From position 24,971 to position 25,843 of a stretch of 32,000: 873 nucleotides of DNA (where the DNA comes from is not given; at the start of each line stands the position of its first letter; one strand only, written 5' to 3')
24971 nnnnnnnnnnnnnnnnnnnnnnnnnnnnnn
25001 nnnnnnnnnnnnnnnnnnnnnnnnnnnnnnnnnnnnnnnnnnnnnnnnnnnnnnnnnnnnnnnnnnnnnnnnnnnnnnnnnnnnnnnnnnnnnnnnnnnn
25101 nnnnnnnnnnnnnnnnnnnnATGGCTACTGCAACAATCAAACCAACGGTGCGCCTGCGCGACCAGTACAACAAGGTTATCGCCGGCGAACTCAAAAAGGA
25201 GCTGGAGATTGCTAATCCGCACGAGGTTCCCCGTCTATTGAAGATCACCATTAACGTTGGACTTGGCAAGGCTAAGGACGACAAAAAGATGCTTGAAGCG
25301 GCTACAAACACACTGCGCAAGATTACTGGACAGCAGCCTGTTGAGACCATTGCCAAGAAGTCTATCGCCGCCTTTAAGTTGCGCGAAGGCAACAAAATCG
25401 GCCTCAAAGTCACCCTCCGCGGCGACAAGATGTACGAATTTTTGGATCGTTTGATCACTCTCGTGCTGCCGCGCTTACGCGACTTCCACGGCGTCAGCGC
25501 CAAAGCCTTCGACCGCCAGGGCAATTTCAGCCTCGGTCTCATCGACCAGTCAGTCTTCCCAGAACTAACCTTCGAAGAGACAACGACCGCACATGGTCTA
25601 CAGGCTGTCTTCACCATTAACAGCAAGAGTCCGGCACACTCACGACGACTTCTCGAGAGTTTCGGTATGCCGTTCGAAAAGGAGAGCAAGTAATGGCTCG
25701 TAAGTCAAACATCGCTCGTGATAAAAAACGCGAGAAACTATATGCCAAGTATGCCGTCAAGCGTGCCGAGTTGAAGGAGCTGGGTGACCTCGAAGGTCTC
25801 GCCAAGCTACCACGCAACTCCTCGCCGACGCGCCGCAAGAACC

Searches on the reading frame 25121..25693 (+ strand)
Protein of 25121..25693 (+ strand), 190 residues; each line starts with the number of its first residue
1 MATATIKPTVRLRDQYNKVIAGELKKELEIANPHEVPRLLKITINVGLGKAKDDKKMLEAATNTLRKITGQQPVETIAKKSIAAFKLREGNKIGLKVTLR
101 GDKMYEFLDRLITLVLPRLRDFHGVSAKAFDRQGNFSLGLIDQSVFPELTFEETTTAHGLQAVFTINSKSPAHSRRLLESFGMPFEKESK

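Call 11: search_protein_families(library=ncbifam, proteins=[window:25121-25693:+])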
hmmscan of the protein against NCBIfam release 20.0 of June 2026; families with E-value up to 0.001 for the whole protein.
window:25121-25693:+ (190 aa): 2 families
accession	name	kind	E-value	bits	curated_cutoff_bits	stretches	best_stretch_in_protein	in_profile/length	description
NF000585.0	PRK00010.1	equivalog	2.1e-68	229.6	186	1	10-187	3-180/181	50S ribosomal protein L5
NF003258.0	PRK04219.1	equivalog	1.5e-26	93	166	1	30-169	8-138/178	50S ribosomal protein L5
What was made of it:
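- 25121..25693 (+): rplE (L5), the gene downstream of copy 2. NCBIfam NF000585, E = 2.1e-68 (call 11).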
